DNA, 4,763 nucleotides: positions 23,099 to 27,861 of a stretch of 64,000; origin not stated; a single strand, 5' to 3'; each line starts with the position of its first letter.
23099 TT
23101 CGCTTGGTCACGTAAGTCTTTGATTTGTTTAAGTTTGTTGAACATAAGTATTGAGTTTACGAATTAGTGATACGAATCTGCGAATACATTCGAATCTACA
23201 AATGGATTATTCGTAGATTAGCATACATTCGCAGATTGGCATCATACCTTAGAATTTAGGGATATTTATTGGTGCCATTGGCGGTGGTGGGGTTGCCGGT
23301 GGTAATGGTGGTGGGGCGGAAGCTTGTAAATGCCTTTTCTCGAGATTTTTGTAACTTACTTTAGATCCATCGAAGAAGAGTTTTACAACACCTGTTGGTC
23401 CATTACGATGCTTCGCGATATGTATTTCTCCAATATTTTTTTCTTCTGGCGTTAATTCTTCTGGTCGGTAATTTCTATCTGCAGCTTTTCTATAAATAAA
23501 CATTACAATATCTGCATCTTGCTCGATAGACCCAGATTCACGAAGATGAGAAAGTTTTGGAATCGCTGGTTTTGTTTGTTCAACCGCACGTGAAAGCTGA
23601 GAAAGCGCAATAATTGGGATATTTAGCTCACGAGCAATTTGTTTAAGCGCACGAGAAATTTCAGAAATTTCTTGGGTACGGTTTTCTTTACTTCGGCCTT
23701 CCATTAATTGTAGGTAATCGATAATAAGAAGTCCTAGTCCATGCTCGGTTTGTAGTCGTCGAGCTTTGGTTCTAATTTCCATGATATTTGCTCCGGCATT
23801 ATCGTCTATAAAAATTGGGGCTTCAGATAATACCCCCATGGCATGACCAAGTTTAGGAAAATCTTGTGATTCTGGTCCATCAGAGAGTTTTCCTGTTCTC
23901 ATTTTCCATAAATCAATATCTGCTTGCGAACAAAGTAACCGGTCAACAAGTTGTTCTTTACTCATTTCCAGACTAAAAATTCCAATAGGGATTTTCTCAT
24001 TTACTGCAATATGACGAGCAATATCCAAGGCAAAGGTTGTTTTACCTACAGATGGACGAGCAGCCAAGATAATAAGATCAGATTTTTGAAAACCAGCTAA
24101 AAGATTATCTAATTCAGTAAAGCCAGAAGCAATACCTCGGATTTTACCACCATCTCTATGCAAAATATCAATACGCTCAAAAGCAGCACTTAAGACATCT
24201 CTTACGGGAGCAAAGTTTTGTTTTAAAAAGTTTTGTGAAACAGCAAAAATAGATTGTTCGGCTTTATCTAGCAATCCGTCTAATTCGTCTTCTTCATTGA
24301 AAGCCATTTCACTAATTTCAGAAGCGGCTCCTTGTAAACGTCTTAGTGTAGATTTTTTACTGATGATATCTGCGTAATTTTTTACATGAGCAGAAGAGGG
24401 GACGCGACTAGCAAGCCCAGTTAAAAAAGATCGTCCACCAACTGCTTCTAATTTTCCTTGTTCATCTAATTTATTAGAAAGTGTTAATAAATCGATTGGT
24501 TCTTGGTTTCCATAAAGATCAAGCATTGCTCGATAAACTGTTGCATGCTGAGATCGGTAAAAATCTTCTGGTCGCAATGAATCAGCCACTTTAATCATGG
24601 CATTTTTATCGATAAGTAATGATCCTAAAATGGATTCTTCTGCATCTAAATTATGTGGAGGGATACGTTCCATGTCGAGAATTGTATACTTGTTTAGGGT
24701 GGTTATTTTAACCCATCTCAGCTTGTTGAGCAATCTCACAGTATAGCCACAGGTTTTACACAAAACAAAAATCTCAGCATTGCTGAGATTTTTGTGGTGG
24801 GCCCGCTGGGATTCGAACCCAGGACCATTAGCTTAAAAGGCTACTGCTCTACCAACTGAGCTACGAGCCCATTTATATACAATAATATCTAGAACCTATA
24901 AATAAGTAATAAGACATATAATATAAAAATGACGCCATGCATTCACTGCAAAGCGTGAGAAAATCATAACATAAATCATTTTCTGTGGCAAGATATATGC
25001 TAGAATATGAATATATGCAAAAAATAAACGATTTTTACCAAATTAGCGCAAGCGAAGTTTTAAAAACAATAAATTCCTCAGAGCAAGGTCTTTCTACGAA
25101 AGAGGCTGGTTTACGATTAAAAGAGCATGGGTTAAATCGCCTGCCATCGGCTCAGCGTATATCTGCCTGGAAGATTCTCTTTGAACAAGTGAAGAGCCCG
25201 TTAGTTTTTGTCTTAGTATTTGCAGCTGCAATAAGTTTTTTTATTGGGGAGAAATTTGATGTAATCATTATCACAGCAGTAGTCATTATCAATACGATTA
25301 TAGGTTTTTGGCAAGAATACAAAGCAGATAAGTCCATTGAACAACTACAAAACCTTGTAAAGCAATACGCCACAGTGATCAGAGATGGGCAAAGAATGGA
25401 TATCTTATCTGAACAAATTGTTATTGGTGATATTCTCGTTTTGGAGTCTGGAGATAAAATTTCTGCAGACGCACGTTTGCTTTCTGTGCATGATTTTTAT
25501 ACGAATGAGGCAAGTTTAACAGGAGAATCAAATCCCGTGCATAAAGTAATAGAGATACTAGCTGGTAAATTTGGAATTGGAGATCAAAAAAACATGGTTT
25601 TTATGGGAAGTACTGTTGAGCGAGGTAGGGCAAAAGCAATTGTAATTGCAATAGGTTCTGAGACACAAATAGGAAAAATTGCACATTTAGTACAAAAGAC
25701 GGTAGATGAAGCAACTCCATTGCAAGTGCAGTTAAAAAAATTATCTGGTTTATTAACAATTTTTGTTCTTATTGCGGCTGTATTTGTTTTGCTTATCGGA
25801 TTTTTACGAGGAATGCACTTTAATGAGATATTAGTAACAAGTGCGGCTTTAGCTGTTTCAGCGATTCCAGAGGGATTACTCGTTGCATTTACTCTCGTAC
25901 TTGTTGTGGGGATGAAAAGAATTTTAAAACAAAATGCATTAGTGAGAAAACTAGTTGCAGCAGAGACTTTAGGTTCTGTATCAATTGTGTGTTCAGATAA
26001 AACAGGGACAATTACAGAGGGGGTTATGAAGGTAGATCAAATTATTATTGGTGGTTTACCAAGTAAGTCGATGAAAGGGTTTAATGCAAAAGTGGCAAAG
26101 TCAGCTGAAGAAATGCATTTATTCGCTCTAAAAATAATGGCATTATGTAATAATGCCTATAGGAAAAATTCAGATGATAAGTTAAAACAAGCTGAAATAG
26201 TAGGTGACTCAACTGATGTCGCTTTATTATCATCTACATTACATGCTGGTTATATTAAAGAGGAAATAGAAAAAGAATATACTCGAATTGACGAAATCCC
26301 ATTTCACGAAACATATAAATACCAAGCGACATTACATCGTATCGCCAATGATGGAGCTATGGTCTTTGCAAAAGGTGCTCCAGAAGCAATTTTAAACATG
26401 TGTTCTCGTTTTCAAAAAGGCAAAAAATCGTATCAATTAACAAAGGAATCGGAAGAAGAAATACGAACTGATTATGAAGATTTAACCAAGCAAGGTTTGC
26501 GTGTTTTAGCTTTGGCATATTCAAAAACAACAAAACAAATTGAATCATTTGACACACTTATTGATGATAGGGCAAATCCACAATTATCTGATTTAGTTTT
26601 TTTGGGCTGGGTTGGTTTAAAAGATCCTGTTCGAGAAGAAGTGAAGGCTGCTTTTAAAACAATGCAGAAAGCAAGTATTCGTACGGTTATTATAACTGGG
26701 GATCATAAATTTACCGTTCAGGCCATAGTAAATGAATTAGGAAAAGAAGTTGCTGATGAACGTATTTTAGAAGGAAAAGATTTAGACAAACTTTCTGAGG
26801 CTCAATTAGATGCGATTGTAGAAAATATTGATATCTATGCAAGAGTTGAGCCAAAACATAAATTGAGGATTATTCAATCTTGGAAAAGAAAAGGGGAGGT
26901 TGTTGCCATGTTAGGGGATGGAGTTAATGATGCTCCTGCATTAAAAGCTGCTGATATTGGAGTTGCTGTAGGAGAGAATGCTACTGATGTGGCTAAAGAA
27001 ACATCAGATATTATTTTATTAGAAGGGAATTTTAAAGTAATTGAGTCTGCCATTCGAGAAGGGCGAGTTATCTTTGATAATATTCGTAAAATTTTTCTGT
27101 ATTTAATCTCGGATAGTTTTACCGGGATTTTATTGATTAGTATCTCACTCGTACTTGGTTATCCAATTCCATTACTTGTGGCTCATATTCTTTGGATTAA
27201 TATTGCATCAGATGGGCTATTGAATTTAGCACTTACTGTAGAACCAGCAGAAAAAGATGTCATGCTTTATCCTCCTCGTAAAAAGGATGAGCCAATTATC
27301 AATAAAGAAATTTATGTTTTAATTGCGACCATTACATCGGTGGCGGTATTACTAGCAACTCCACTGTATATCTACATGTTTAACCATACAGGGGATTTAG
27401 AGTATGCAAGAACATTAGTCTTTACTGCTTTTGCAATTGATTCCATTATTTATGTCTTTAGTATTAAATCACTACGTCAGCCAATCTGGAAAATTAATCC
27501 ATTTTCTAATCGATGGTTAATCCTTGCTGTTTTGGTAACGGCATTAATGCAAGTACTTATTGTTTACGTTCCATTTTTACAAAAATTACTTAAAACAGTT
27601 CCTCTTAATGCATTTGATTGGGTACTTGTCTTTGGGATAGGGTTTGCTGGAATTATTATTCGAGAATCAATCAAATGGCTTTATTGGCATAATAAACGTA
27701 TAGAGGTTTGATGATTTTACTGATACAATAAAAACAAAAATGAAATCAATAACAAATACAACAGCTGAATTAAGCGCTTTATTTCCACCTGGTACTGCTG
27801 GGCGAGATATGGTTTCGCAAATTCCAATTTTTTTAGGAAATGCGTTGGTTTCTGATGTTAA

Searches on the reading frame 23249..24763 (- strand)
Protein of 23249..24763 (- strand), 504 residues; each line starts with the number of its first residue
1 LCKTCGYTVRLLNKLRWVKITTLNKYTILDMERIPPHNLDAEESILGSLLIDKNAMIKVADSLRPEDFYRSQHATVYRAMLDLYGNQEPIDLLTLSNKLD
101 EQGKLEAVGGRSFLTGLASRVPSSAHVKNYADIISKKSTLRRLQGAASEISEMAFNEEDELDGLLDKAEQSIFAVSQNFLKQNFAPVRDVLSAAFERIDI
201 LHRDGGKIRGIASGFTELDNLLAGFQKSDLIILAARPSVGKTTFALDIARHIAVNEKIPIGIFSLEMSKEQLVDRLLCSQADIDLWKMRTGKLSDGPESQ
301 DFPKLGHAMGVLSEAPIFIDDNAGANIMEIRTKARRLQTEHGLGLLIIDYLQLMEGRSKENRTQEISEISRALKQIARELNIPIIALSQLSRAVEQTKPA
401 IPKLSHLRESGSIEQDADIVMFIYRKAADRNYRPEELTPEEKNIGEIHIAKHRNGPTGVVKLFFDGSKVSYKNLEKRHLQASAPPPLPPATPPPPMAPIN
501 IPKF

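Call 87: search_protein_families(library=pfam, proteins=[window:23249-24763:-], max_evalue=0.00001)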
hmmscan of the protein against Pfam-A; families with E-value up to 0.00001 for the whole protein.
window:23249-24763:- (504 aa): 3 families
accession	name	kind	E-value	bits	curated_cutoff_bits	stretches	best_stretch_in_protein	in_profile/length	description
PF03796.21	DnaB_C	-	3.3e-101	338.4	27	1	210-473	1-255/255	DnaB-like helicase C terminal domain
PF00772.26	DnaB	-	6.5e-35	119.7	23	1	35-135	2-102/103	DnaB-like helicase N terminal domain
PF13481.12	AAA_25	-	8.8e-18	65.1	27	1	209-389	13-189/195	AAA domain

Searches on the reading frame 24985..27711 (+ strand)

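Call 87: search_protein_families(library=pfam, proteins=[window:24985-27711:+], max_evalue=0.00001)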
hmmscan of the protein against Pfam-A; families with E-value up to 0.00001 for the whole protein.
window:24985-27711:+ (908 aa): 6 families
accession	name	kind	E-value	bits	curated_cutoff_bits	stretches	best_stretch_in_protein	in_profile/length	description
PF00122.25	E1-E2_ATPase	-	5.9e-49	166.5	28.1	1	124-315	2-180/181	E1-E2 ATPase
PF00689.26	Cation_ATPase_C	-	1.8e-45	155.3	27.3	1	727-899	1-175/175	Cation transporting ATPase, C-terminus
PF00702.32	Hydrolase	-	1.8e-19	71.4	26.4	1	334-657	3-191/191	haloacid dehalogenase-like hydrolase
PF13246.12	Cation_ATPase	-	6e-19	68.3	21.7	1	386-475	1-90/91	Cation transport ATPase (P-type)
PF00690.31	Cation_ATPase_N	-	3.8e-18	65.3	20.4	1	18-84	2-69/69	Cation transporter/ATPase, N-terminus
PF08282.18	Hydrolase_3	-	7e-06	26.4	20.9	0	629-679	195-244/255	haloacid dehalogenase-like hydrolase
